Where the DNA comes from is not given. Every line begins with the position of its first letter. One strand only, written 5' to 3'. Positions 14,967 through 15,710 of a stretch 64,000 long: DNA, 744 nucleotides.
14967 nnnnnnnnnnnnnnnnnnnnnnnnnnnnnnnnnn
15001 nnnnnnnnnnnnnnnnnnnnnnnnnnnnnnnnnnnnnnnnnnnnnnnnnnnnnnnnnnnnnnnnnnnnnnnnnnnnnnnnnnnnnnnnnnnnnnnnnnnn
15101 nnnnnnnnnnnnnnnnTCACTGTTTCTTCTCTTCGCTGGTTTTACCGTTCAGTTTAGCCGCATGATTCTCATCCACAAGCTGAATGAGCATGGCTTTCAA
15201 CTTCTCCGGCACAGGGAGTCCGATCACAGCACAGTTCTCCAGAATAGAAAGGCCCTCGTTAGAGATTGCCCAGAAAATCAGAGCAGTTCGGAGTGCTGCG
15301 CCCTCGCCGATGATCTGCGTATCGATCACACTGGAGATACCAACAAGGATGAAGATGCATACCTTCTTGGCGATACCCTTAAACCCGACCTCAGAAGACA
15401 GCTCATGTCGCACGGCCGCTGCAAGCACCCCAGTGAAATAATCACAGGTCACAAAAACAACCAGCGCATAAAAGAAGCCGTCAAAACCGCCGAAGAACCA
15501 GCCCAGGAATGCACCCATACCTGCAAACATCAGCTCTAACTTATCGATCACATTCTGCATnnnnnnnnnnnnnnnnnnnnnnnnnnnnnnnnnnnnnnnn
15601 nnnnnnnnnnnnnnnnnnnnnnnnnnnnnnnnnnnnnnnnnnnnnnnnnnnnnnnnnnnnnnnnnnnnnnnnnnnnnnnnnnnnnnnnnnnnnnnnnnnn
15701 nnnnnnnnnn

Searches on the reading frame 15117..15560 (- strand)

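Call 11: search_protein_families(library=pfam, proteins=[window:15117-15560:-], max_evalue=0.001)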
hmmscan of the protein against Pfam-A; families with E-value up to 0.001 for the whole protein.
window:15117-15560:- (147 aa): 1 family
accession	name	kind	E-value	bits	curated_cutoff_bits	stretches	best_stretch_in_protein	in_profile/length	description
PF05105.17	Phage_holin_4_1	-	4e-40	137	22.2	1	17-128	1-114/116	Bacteriophage holin family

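Call 12: search_protein_families(library=phrogs, proteins=[window:15117-15560:-], max_evalue=0.00001)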
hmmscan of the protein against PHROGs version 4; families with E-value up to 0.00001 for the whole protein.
window:15117-15560:- (147 aa): 4 families
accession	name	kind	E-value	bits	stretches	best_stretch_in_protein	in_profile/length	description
phrog_21233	-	unknown function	2.9e-27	95.6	1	1-72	1-72/72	-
phrog_199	-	lysis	5.3e-26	92.4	1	5-135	5-134/545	holin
phrog_16802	-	unknown function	6.3e-19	68.5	1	73-140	2-69/74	-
phrog_32726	-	unknown function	6.6e-07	30.5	1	7-34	7-34/34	-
